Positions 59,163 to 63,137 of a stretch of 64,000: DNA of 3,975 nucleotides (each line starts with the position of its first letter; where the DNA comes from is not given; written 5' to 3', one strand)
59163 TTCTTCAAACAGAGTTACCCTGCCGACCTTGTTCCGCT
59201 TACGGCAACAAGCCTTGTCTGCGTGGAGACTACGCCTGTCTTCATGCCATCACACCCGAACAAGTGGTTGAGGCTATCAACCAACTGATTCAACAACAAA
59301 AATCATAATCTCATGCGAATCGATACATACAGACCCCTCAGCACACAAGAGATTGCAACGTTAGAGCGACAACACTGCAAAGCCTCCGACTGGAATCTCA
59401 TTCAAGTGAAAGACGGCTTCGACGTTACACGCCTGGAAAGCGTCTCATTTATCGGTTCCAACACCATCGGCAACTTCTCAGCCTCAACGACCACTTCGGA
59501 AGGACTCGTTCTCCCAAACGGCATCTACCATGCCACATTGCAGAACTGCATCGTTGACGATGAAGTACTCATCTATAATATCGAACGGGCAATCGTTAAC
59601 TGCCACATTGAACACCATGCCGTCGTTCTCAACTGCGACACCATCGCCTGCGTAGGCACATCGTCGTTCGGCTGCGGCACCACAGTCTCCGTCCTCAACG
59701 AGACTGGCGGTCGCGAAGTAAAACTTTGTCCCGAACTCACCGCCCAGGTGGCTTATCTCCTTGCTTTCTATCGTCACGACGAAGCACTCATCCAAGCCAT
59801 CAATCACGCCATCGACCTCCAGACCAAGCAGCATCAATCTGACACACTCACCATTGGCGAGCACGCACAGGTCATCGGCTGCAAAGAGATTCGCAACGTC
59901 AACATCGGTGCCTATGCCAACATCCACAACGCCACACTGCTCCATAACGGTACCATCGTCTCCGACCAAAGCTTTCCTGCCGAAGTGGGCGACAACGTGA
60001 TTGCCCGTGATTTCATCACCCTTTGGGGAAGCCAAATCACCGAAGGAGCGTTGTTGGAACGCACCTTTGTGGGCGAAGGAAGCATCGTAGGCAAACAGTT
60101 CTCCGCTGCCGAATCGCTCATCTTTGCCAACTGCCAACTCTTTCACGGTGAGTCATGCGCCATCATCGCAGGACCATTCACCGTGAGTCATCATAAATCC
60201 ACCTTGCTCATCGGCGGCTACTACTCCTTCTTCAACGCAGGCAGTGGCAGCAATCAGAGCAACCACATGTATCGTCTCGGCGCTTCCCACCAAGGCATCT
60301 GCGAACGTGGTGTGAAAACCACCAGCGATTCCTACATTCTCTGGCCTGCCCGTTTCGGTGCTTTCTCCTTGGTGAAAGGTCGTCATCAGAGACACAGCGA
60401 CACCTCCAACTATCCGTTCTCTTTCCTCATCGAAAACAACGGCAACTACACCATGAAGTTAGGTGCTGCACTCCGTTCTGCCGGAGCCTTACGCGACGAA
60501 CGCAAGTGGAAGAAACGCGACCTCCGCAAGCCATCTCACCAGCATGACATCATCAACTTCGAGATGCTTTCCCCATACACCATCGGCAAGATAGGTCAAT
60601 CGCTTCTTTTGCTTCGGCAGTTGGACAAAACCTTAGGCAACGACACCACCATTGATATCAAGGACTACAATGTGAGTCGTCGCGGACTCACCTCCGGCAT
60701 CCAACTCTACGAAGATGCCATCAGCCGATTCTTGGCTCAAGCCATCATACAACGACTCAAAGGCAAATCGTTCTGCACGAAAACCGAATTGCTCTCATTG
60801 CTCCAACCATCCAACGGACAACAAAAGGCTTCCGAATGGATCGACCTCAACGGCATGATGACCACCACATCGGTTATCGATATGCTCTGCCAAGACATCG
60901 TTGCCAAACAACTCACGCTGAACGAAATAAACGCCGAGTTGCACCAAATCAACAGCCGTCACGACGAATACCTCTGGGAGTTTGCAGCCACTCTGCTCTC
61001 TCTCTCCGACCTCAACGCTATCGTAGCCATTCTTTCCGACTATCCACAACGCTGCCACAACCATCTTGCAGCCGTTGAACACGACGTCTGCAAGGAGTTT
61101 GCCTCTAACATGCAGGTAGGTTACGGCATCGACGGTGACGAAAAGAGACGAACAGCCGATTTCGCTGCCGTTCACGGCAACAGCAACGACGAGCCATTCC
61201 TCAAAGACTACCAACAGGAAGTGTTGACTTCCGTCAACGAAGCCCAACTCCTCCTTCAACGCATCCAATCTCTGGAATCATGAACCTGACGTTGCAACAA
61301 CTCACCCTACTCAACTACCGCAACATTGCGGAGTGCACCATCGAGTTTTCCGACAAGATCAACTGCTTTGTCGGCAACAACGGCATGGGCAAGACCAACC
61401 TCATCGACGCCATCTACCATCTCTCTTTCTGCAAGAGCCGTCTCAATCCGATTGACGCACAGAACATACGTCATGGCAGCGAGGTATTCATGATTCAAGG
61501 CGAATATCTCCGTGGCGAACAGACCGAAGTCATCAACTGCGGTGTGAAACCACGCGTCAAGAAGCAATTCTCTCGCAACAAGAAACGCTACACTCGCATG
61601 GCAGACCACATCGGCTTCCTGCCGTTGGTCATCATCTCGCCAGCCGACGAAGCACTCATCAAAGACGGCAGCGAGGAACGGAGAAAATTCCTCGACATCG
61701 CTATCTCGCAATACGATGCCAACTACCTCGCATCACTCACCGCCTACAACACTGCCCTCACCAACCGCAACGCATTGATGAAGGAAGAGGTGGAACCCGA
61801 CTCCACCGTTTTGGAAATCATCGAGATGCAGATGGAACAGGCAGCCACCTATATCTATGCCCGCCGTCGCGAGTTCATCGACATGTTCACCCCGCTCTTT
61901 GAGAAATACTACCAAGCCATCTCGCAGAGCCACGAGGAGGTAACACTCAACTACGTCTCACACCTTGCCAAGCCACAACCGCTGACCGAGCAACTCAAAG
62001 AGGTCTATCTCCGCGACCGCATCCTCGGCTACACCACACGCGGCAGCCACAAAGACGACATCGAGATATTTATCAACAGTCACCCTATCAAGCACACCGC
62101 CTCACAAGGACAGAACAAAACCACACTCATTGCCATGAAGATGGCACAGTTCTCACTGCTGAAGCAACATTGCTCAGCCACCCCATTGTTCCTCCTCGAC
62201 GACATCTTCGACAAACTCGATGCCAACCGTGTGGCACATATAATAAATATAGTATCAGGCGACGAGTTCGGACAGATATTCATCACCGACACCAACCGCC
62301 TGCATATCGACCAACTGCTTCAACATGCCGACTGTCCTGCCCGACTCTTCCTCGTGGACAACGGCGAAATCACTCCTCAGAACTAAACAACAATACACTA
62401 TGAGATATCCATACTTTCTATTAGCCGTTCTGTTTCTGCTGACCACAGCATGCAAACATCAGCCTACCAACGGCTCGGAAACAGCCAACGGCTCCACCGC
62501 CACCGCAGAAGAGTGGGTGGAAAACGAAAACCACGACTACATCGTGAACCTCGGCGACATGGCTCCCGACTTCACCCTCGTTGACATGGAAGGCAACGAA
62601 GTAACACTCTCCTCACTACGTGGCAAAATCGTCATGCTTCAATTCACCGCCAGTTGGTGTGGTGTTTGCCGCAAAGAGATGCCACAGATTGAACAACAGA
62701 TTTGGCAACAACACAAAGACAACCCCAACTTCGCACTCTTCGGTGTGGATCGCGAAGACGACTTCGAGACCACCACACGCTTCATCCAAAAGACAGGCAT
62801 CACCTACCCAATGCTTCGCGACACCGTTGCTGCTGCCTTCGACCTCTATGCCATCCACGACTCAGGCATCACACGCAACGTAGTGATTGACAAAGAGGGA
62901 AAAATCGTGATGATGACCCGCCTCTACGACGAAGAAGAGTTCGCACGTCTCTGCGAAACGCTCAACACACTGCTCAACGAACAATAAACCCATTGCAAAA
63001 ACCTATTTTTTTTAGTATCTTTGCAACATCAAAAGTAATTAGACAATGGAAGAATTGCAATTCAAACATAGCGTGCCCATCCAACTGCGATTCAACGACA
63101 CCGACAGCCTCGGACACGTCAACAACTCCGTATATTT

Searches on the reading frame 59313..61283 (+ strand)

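Call 79: search_protein_families(library=pfam, proteins=[window:59313-61283:+], max_evalue=0.00001)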
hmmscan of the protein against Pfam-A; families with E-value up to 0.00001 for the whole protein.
window:59313-61283:+ (656 aa): 2 families
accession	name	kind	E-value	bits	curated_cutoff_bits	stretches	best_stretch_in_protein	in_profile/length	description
PF16314.11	DUF4954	-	1.6e-172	574.5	26.2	1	6-437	1-432/433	Domain of unknown function (DUF4954)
PF20683.2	DUF6819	-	5.2e-23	82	23.5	1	490-650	2-170/171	Domain of unknown function (DUF6819)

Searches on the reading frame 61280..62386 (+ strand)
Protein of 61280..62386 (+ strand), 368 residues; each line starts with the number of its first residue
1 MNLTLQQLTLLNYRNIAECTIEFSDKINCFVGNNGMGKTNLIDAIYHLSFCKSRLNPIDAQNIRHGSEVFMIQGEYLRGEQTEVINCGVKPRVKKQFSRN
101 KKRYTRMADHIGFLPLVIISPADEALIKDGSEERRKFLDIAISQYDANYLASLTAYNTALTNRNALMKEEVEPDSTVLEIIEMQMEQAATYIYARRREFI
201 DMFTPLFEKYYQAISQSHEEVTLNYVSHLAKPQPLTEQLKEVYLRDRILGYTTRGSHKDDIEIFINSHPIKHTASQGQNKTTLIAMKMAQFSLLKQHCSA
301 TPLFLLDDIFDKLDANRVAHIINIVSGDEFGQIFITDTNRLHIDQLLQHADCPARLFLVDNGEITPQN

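Call 79: search_protein_families(library=pfam, proteins=[window:61280-62386:+], max_evalue=0.00001)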
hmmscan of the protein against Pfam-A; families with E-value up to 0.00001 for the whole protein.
window:61280-62386:+ (368 aa): 4 families
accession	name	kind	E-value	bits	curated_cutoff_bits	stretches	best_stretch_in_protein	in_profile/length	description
PF02463.25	SMC_N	-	6.9e-18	65.3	40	1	5-359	2-214/220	RecF/RecN/SMC N terminal domain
PF13175.12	AAA_15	-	3.4e-13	50.4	32.1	1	5-188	3-150/374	AAA ATPase domain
PF13476.12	AAA_23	-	2.6e-10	41.7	27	1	7-128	1-87/201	AAA domain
PF13304.12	AAA_21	-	5.8e-07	30.3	27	0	27-58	1-26/304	AAA domain, putative AbiEii toxin, Type IV TA system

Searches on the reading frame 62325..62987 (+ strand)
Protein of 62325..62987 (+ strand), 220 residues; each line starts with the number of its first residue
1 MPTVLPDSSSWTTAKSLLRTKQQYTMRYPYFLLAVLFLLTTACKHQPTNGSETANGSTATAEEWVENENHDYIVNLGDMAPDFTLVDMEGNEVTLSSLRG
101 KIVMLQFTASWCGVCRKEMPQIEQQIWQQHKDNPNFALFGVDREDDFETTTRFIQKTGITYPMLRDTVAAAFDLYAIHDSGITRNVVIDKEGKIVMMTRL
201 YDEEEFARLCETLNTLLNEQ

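Call 79: search_protein_families(library=pfam, proteins=[window:62325-62987:+], max_evalue=0.00001)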
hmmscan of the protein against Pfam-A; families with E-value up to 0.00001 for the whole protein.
window:62325-62987:+ (220 aa): 4 families
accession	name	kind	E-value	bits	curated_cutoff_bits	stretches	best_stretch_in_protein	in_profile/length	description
PF00578.27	AhpC-TSA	-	9.9e-24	84.1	26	1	77-195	2-122/124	AhpC/TSA family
PF08534.16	Redoxin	-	9e-21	74.6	26.6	1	77-204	3-138/148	Redoxin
PF13905.12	Thioredoxin_8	-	9.6e-07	29.5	27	1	100-194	1-94/94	Thioredoxin-like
PF00085.26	Thioredoxin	-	7.7e-06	26.3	23.5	0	100-146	18-61/103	Thioredoxin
